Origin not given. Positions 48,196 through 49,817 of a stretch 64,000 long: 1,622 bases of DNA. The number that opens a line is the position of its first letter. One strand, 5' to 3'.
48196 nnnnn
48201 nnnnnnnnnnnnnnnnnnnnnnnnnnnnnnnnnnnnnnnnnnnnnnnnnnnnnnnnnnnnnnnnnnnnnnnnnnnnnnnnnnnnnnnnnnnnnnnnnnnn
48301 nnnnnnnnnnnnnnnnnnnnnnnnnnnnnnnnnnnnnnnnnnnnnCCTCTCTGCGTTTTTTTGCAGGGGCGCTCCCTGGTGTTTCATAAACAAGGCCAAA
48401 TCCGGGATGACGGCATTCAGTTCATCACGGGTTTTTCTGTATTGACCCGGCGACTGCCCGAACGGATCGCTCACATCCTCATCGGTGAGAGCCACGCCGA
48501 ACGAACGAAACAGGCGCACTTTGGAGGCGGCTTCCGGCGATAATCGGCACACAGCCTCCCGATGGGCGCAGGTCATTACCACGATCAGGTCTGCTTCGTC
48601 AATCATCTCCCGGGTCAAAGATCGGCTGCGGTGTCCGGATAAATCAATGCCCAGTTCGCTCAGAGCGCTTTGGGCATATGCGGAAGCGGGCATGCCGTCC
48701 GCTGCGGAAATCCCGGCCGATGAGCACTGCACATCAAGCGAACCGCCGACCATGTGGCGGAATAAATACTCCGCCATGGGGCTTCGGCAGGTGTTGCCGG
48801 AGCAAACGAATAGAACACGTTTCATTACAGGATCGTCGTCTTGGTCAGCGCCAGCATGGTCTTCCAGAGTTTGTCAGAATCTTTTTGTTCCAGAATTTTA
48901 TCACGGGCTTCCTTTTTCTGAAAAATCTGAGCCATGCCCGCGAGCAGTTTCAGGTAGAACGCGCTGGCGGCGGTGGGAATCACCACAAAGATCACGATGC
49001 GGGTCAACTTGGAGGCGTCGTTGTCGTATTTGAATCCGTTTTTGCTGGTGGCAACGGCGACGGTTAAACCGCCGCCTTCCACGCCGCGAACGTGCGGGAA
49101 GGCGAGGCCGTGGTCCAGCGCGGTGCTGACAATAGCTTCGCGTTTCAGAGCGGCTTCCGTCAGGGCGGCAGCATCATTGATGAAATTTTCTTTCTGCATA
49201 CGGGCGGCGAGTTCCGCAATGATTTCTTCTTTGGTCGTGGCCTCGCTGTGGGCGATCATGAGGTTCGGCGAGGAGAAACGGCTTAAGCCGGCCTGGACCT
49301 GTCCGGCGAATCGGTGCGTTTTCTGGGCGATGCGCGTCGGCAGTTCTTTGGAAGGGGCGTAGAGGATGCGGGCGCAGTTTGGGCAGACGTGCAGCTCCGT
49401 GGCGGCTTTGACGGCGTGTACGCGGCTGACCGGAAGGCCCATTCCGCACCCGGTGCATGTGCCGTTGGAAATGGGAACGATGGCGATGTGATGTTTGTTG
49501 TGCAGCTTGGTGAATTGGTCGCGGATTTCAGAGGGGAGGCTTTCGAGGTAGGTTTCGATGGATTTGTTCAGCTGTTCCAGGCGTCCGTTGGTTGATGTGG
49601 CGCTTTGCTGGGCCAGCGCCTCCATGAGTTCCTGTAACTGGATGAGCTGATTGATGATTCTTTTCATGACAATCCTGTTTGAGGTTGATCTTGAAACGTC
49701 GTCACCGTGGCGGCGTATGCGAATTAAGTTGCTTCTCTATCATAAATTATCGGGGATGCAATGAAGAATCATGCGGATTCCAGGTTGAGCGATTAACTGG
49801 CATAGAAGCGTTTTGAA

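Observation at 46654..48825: Single ORF fusing a low-molecular-weight tyrosine phosphatase, RpiB and full-length serine hydroxymethyltransferase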

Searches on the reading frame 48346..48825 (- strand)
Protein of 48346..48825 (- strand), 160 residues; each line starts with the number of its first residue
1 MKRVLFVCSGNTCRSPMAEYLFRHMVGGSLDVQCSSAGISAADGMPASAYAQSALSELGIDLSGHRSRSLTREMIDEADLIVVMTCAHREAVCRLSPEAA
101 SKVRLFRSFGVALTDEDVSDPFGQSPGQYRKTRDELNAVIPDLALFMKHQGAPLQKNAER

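Call 39: search_solved_structures(query=window:48346-48825:-, max_evalue=0.00001, show_alignments=2)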
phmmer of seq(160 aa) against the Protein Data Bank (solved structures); distinct sequences matched with E-value up to 0.00001: 56.
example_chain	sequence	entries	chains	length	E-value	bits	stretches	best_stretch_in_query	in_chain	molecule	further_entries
4egs_A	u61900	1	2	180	5.1e-28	101.2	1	3-143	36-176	Ribose 5-phosphate isomerase RpiB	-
4pic_A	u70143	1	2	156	6e-28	101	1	3-145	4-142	Arginine phosphatase Ywle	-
4kk3_A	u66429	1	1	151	9.7e-24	87.4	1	4-148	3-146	Low molecular weight protein-tyrosine-phosphatase YwlE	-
1zgg_A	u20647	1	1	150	9.8e-24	87.4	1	4-148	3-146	Putative low molecular weight protein-tyrosine-phosphatase ywlE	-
4eti_A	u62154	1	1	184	1.7e-23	86.5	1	4-148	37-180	Low molecular weight protein-tyrosine-phosphatase ywlE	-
4kk4_A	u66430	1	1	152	2.5e-22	82.8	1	4-148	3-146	Low molecular weight protein-tyrosine-phosphatase YwlE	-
4etn_A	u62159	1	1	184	4.5e-22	82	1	4-148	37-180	Low molecular weight protein-tyrosine-phosphatase ywlE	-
7dhd_A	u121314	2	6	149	3.9e-17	65.9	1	3-127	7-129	Protein-tyrosine-phosphatase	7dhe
4d74_A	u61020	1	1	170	1.9e-16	63.7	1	3-129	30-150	PROTEIN-TYROSINE-PHOSPHATASE AMSI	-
7dhf_A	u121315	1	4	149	7.1e-16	61.9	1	3-127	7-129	Protein-tyrosine-phosphatase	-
2wmy_A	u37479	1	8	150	9.6e-16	61.4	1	3-127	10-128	PUTATIVE ACID PHOSPHATASE WZB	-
2wja_A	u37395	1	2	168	1.3e-15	61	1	4-127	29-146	PUTATIVE ACID PHOSPHATASE WZB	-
2gi4_A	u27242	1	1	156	1.4e-15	60.9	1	1-148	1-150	possible phosphotyrosine protein phosphatase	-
2fek_A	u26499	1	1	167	2.6e-15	60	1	3-125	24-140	Low molecular weight protein-tyrosine-phosphatase wzb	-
2cwd_A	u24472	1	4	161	2e-14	57.1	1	3-153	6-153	low molecular weight phosphotyrosine protein phosphatase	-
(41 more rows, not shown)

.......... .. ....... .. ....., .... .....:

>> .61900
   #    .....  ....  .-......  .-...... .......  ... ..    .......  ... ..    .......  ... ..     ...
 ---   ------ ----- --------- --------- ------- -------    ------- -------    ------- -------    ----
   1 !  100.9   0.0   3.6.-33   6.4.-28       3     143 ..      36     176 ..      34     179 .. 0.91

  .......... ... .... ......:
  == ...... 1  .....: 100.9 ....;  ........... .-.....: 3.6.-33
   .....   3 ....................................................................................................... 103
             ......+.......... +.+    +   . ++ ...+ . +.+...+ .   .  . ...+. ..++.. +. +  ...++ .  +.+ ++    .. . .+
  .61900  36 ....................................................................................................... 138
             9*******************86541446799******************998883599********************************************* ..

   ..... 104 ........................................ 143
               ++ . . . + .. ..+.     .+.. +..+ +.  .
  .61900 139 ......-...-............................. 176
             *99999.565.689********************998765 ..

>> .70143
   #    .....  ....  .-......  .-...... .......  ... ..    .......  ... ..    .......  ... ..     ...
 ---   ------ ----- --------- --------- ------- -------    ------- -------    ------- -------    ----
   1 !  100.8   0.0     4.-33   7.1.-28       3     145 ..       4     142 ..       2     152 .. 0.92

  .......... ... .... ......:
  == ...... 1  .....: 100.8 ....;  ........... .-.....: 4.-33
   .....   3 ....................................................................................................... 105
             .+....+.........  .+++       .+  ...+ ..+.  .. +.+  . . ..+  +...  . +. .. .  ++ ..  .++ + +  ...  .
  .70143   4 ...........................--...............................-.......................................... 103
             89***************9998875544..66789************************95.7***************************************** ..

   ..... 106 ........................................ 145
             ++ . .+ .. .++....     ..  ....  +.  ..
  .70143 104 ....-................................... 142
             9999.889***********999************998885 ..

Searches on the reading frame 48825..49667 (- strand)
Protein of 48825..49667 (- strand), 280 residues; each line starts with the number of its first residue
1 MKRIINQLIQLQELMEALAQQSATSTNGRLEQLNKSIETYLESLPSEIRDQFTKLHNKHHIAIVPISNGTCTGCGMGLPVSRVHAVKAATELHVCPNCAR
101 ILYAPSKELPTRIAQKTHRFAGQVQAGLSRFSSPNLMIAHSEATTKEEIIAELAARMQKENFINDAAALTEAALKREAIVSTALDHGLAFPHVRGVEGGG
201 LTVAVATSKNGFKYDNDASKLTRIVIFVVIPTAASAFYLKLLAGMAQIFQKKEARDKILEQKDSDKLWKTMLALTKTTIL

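Call 46: search_protein_families(library=pfam, proteins=[window:48825-49667:-], max_evalue=0.001)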
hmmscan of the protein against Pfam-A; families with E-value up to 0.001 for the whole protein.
window:48825-49667:- (280 aa): 2 families
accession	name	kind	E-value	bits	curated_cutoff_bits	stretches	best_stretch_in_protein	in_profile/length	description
PF00359.27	PTS_EIIA_2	-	1.4e-23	83.9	27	1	134-270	5-140/144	Phosphoenolpyruvate-dependent sugar phosphotransferase system, EIIA 2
PF02591.20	Zn_ribbon_9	-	2.3e-10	40.8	29.1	1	70-102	1-33/33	C4-type zinc ribbon domain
